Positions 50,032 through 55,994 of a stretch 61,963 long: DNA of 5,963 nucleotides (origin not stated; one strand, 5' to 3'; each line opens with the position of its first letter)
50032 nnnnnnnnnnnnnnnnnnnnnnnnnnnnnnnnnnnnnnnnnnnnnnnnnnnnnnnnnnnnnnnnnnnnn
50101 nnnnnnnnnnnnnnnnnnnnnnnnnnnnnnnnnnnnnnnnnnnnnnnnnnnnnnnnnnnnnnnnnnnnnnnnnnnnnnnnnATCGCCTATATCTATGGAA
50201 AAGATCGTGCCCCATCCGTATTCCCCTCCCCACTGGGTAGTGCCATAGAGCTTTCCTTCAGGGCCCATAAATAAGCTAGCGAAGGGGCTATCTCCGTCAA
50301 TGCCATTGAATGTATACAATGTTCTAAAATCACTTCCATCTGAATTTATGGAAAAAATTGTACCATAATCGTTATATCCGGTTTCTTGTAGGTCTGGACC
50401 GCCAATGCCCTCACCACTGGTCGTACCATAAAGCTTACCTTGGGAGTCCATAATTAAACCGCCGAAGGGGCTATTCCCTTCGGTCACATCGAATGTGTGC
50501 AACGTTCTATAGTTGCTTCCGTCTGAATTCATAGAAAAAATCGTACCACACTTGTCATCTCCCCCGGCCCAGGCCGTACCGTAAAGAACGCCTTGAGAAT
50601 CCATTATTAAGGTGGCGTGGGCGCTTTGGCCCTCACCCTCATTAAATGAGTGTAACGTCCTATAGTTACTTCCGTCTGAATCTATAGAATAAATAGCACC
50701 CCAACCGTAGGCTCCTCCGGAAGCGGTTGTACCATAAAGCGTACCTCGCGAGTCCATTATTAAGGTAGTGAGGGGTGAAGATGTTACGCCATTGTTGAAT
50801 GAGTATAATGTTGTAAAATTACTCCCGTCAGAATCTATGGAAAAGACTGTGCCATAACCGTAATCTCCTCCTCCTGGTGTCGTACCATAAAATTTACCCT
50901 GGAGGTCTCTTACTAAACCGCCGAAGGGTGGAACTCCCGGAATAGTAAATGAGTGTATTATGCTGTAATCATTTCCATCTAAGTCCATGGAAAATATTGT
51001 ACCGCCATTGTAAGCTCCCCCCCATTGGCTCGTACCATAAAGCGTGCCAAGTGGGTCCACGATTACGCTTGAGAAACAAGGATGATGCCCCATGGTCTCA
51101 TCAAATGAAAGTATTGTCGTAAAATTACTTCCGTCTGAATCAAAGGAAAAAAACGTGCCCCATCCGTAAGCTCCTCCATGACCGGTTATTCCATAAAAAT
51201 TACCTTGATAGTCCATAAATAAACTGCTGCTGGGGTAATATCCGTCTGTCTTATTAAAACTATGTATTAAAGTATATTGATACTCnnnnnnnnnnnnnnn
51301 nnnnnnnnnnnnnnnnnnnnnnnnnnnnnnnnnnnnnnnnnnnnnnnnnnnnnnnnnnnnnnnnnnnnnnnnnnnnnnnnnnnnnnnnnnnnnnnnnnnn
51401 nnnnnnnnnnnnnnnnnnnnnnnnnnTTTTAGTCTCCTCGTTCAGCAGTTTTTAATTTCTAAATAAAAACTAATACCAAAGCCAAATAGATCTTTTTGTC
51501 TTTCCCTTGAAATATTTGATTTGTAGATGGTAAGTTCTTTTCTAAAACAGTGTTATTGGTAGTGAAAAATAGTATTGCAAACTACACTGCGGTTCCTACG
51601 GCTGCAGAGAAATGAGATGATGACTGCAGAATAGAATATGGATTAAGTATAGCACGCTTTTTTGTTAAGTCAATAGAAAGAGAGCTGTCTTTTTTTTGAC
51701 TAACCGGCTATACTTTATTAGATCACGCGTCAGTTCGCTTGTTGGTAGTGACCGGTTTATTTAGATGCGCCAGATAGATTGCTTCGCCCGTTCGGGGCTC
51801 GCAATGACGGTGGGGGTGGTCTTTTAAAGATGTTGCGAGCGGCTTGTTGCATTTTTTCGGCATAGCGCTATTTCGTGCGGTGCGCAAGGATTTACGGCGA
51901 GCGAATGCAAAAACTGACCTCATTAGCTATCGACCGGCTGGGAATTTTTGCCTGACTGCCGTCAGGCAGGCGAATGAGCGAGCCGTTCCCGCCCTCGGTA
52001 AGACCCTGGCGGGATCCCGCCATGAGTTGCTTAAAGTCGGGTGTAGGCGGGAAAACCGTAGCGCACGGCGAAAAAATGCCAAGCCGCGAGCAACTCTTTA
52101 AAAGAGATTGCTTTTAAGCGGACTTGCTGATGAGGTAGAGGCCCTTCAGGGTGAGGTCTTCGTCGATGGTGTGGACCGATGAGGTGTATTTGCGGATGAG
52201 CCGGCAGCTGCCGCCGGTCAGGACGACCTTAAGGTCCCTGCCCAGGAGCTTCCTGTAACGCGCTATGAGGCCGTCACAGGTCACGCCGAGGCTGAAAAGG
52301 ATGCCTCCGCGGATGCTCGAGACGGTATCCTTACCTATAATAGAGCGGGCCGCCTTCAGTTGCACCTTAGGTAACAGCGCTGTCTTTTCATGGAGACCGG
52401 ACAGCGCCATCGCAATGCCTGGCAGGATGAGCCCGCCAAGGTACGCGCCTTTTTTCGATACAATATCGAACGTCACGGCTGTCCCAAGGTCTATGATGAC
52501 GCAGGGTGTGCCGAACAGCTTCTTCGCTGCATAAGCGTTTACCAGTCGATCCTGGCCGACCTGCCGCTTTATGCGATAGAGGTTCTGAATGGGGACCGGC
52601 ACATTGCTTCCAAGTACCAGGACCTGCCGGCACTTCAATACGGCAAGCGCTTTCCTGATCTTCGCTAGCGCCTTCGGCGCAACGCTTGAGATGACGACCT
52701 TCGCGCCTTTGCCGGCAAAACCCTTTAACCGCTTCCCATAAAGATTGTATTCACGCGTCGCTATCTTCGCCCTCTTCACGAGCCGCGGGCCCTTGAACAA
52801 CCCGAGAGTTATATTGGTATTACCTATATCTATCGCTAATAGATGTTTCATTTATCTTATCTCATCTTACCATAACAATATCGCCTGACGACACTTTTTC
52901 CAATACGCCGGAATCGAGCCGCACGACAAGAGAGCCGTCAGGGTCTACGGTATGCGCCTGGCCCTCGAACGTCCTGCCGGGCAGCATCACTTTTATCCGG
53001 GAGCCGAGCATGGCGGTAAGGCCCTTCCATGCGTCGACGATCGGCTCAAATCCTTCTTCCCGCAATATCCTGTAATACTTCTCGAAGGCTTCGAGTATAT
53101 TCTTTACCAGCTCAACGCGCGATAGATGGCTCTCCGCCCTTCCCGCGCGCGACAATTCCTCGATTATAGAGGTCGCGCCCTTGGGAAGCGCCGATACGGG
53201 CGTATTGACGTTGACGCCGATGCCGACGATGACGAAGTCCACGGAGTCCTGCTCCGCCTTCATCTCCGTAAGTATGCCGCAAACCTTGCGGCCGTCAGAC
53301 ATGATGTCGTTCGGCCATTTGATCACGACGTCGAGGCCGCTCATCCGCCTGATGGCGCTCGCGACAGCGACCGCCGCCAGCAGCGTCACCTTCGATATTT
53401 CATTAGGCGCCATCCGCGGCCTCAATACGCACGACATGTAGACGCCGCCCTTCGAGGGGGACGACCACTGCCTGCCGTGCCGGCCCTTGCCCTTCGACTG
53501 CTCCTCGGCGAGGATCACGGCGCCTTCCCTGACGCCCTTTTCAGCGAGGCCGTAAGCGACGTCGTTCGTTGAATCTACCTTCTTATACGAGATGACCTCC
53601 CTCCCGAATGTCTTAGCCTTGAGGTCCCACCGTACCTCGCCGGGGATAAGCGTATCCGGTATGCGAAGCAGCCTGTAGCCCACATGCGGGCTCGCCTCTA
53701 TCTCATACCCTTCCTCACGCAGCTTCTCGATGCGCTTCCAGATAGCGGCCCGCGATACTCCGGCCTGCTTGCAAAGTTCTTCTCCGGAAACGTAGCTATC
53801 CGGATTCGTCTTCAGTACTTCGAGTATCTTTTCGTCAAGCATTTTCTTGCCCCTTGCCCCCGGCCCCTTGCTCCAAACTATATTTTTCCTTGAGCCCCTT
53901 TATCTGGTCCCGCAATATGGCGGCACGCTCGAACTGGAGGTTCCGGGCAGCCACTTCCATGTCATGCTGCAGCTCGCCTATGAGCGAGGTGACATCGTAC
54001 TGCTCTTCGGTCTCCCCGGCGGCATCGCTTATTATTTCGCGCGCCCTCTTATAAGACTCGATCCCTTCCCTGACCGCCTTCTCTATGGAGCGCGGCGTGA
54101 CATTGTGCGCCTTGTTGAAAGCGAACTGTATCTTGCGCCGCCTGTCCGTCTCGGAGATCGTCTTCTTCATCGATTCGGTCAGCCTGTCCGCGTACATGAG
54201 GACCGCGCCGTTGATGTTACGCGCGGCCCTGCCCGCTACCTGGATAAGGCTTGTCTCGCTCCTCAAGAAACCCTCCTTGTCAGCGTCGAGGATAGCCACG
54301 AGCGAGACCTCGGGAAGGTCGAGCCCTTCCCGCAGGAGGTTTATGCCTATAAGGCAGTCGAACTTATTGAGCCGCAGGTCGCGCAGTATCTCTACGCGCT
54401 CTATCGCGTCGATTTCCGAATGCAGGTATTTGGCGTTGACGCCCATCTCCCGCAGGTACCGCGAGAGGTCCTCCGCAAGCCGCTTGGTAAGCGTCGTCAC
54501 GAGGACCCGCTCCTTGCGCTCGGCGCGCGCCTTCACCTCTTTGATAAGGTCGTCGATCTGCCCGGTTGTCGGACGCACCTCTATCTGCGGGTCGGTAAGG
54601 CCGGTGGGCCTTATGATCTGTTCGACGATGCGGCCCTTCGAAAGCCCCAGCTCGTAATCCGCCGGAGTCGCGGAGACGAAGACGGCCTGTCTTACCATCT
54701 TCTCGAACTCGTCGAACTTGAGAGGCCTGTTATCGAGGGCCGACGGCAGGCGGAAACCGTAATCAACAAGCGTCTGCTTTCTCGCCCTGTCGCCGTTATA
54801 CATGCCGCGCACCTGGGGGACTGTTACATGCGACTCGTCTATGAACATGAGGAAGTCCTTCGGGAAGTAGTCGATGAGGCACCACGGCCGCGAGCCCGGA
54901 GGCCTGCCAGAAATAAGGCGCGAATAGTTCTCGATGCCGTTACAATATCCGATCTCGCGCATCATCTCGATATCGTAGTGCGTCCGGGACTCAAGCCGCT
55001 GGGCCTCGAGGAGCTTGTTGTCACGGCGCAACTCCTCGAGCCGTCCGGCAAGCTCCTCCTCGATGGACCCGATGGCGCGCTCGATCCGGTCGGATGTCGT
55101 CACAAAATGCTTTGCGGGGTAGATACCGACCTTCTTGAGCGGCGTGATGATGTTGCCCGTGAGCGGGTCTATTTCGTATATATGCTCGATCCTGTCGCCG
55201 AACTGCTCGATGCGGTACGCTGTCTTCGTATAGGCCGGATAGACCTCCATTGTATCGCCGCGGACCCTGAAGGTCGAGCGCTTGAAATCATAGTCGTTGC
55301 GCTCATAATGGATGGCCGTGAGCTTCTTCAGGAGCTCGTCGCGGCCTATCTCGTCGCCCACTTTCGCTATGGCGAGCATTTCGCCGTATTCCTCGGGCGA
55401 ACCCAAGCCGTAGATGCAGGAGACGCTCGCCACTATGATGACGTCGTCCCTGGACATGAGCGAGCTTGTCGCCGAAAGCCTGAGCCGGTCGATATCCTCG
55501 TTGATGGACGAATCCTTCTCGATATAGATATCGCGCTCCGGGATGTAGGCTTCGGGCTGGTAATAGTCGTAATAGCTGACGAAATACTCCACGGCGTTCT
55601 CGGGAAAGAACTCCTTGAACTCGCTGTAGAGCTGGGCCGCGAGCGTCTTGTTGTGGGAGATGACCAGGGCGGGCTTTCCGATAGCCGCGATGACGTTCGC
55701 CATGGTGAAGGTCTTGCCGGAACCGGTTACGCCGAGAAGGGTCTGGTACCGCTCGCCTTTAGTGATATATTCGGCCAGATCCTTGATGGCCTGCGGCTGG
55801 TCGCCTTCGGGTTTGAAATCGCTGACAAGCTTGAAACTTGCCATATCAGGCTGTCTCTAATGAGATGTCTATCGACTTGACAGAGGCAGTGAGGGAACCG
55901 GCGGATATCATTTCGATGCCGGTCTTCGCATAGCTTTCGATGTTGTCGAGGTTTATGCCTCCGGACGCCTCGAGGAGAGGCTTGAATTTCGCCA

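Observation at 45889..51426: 1,845-aa secreted mosaic protein combining several distinct repeat architectures, with no recognisable anchor or catalytic domain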

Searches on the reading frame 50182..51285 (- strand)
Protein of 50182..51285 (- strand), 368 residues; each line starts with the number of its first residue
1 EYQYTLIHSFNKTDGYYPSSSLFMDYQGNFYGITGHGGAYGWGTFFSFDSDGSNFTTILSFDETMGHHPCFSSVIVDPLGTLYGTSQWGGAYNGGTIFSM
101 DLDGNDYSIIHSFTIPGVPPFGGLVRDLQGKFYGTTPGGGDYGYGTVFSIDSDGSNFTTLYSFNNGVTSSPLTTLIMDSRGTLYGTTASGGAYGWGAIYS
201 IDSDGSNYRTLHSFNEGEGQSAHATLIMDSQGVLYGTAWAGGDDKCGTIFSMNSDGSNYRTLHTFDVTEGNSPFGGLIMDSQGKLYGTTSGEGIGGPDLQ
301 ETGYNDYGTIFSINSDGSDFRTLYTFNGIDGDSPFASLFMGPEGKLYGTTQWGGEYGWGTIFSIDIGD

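Call 74: search_solved_structures(query=window:50182-51285:-, max_evalue=1)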
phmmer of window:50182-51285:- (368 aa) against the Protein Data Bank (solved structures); distinct sequences matched with E-value up to 1: 0.

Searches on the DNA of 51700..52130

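Call 49: search_rna_families(source=window, start=51700, end=52130, threshold=evalue, max_evalue=1)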
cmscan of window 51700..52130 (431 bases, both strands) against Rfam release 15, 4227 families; matches with E-value up to 1: 2.
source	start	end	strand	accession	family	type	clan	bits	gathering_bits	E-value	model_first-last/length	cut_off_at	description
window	51979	52029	-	RF00043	Plasmid_R1162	Gene; antisense;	-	21.8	55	0.16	1-75/75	no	R1162-like plasmid antisense RNA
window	51984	52024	-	RF02950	D12-methyl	Gene; sRNA;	-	19.7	57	0.24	1-64/64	no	D12-methyl RNA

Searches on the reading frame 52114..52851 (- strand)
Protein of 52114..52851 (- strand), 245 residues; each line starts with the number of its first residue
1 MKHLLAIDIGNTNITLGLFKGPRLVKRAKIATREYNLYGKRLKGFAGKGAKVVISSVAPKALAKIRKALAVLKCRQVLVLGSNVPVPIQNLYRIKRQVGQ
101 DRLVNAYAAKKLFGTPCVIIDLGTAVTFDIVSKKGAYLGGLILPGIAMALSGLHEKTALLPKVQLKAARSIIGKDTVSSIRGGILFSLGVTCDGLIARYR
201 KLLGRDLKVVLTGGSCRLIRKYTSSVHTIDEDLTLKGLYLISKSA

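Call 23: find_related_loci(query=window:52114-52851:-, collection=genome_contigs, flank=10000)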
Query window:52114-52851:- (245 aa) in genome_contigs; peptide patterns used: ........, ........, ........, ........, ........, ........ (x = any residue, [..] = any of these).
249 stretches matched a pattern; 20 encode a relative of the query (tblastn E <= 1e-3); 20 distinct loci.
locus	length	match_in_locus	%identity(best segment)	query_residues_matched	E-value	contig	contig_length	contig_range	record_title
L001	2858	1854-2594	61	1-244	1e-99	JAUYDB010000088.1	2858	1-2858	MAG: Candidatus Omnitrophota bacterium isolate C20_maxbin.118 C20_k141_698591, whole genome shotgun sequence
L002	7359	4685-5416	61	3-239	6e-93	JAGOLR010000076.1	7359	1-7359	MAG: Candidatus Omnitrophota bacterium isolate Go_SlDig_bin_236 Go_SlDig_32267_length_7359_cov_3.769220, whole genome sh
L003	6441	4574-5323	58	1-243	7e-90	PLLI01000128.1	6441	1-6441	MAG: Candidatus Omnitrophota bacterium isolate fen_1322 73.20120800_E3X.45_contig_34441, whole genome shotgun sequence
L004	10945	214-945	47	2-244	1e-62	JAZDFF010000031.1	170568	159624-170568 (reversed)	MAG: Candidatus Omnitrophota bacterium isolate MEGAHIT-group-0.194 k141_2758256, whole genome shotgun sequence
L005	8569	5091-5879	44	3-244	5e-62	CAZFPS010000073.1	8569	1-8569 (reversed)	MAG TPA_asm: uncultured Planctomycetia bacterium isolate SRP256446_co1_195 genome assembly, contig: NODE_4804_length_856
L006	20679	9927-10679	46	4-244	1e-61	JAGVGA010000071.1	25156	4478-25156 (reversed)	MAG: Candidatus Omnitrophota bacterium isolate DeMMO2_40 c_000000091697, whole genome shotgun sequence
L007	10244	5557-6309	45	4-244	7e-60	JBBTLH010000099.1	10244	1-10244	MAG: Candidatus Omnitrophota bacterium isolate H51-bin162_1 H51_bin162_1_000000000099, whole genome shotgun sequence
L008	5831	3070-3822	44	4-244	4e-58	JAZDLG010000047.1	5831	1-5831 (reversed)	MAG: Candidatus Omnitrophota bacterium isolate MEGAHIT-group-0.580 k141_5662470, whole genome shotgun sequence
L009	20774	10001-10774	43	1-243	2e-57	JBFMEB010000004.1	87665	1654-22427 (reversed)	MAG: Candidatus Omnitrophota bacterium isolate MAG234 MAG234_4, whole genome shotgun sequence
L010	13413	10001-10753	43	4-244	3e-57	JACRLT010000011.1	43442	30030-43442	MAG: Candidatus Omnitrophota bacterium isolate NC_groundwater_1888_Pr3_B-0.1um_46_13 SR2-18-B1_coassembly_84935, whole g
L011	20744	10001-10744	42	4-241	3e-55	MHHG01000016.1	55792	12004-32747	MAG: Omnitrophica WOR_2 bacterium RIFOXYA2_FULL_38_17 rifoxya2_full_scaffold_193, whole genome shotgun sequence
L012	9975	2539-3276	43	4-242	7e-55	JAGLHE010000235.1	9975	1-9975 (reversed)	MAG: Candidatus Omnitrophota bacterium isolate RS_10_7 ROV157_10.bin.7.fa_235, whole genome shotgun sequence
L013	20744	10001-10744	44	4-241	2e-54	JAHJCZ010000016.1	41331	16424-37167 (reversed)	MAG: Candidatus Omnitrophota bacterium isolate Modern_marine.mb.324 Modern_marine.mb.324_k141_260286, whole genome shotg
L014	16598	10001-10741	40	2-241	6e-53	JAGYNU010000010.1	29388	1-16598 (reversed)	MAG: Candidatus Omnitrophota bacterium isolate M55B152 10, whole genome shotgun sequence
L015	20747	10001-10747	36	4-241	7e-47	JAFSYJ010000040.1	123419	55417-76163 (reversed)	MAG: Clostridia bacterium isolate RGIG3586 Goat_Rumen.Co__c2776132, whole genome shotgun sequence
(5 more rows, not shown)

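Call 64: search_protein_families(library=ncbifam, proteins=[window:52114-52851:-], max_evalue=1e-10)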
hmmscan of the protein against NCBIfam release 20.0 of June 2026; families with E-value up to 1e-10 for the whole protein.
window:52114-52851:- (245 aa): 30 families (the best 25 are shown)
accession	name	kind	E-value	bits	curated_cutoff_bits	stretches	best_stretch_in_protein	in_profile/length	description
NF009855.0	PRK13321.1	equivalog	3.6e-59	200.1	233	1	4-242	2-251/256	type III pantothenate kinase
NF009844.0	PRK13318.1-2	equivalog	4.9e-55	186.5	331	1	4-243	2-252/259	type III pantothenate kinase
NF009848.0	PRK13318.1-6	equivalog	6.9e-55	186.2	248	1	4-243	2-252/256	type III pantothenate kinase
TIGR00671.1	baf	subfamily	4e-53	180.6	58.2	1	4-240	1-240/243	type III pantothenate kinase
NF009847.0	PRK13318.1-5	equivalog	2.6e-52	177.7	381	1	4-242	2-251/256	type III pantothenate kinase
NF009843.0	PRK13318.1-1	equivalog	2.1e-44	151.7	426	1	4-243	2-251/259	type III pantothenate kinase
NF009845.0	PRK13318.1-3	equivalog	2.6e-44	151.4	358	1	4-241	2-250/258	type III pantothenate kinase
NF009849.0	PRK13320.1-1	equivalog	6.9e-43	146.9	354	1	2-238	8-256/267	type III pantothenate kinase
NF009853.0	PRK13320.1-5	equivalog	5.2e-42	144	287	1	4-238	2-233/243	type III pantothenate kinase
NF009852.0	PRK13320.1-4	equivalog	2e-40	138.8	439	1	4-242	15-265/270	pantothenate kinase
NF009850.0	PRK13320.1-2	equivalog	5.9e-38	130.9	321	1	5-241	3-233/241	type III pantothenate kinase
NF009846.0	PRK13318.1-4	equivalog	4.8e-36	124.5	432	1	4-242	2-250/255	type III pantothenate kinase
NF009871.0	PRK13331.1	equivalog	2.9e-33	115.2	251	1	3-241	8-246/253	pantothenate kinase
NF009854.0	PRK13320.1-6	equivalog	2.1e-29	102.7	414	1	5-241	3-235/243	type III pantothenate kinase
NF009860.0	PRK13322.1-5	equivalog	1.2e-24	87.5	288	1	5-243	3-245/248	pantothenate kinase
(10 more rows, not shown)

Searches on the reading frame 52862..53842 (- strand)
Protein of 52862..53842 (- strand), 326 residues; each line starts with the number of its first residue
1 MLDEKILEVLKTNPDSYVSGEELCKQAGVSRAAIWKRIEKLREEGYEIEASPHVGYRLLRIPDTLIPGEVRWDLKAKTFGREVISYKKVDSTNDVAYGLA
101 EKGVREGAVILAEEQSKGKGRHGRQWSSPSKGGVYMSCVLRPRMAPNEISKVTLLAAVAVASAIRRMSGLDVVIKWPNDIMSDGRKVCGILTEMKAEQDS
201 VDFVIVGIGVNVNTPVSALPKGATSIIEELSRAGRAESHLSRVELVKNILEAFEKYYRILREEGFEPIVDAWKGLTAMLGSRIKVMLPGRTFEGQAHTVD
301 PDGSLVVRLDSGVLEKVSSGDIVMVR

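Call 64: search_protein_families(library=ncbifam, proteins=[window:52862-53842:-], max_evalue=1e-10)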
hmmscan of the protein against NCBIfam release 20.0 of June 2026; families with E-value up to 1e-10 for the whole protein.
window:52862-53842:- (326 aa): 12 families
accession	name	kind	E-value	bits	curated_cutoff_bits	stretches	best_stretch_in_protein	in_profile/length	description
TIGR00121.1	birA_ligase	equivalog_domain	4.4e-63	213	83.1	1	82-323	1-233/235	biotin--[acetyl-CoA-carboxylase] ligase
NF006206.0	PRK08330.1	equivalog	5.3e-58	196.2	311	1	73-323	3-239/243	biotin--protein ligase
NF008848.0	PRK11886.1-3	equivalog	1e-56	192.3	362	1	8-323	5-314/319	bifunctional biotin--[acetyl-CoA-carboxylase] ligase/biotin operon repressor BirA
NF008846.0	PRK11886.1-1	equivalog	6.8e-53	180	353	1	4-324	5-308/312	bifunctional biotin--[acetyl-CoA-carboxylase] ligase/biotin operon repressor BirA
NF008847.0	PRK11886.1-2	equivalog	2.2e-49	168.5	293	1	5-323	9-315/320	bifunctional biotin--[acetyl-CoA-carboxylase] ligase/biotin operon repressor BirA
NF008850.0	PRK11886.1-5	equivalog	1.1e-41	143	489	1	5-317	10-310/320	bifunctional biotin--[acetyl-CoA-carboxylase] ligase/biotin operon repressor BirA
NF008849.0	PRK11886.1-4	equivalog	1.7e-38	132.5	474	1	16-322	18-314/320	bifunctional biotin--[acetyl-CoA-carboxylase] ligase/biotin operon repressor BirA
NF005405.0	PRK06955.1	equivalog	2.8e-26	92.3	312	1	104-323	62-292/300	biotin--[acetyl-CoA-carboxylase] ligase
NF009862.0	PRK13325.1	equivalog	8.4e-19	67.7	761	1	90-323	91-321/592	bifunctional biotin--[acetyl-CoA-carboxylase] ligase/type III pantothenate kinase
NF004607.0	PRK05935.1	equivalog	1.2e-17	64.3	219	1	88-252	10-178/190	biotin--protein ligase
NF006294.0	PRK08477.1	equivalog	3.5e-15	56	179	1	82-247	5-152/214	biotin--[acetyl-CoA-carboxylase] ligase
TIGR00122.1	birA_repr_reg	equivalog_domain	3.6e-14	52.4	70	1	11-71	7-66/69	biotin operon repressor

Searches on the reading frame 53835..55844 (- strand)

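Call 64: search_protein_families(library=ncbifam, proteins=[window:53835-55844:-], max_evalue=1e-10)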
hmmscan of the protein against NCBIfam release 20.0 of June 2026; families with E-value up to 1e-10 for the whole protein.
window:53835-55844:- (669 aa): 7 families
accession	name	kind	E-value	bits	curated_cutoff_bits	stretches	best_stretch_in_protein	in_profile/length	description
NF003673.1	PRK05298.1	equivalog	0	1071.4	743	1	4-653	2-652/653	excinuclease ABC subunit UvrB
TIGR00631.1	uvrb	equivalog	0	1053.2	750.1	1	4-652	2-658/658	excinuclease ABC subunit UvrB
TIGR00580.2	mfd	equivalog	1.3e-18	66.8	800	1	176-281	2-103/907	transcription-repair coupling factor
NF007966.0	PRK10689.1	equivalog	3.7e-12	44.8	1329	0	35-257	18-227/1148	transcription-repair coupling factor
NF004066.1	PRK05580.1-3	equivalog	4.4e-12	45.1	813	0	485-550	581-654/788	primosomal protein N'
TIGR00595.1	priA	equivalog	7.1e-12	44.6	230.35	0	453-557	274-386/509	replication restart helicase PriA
NF004067.0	PRK05580.1-4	equivalog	3.1e-11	42.4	763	0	484-626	527-681/737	primosomal protein N'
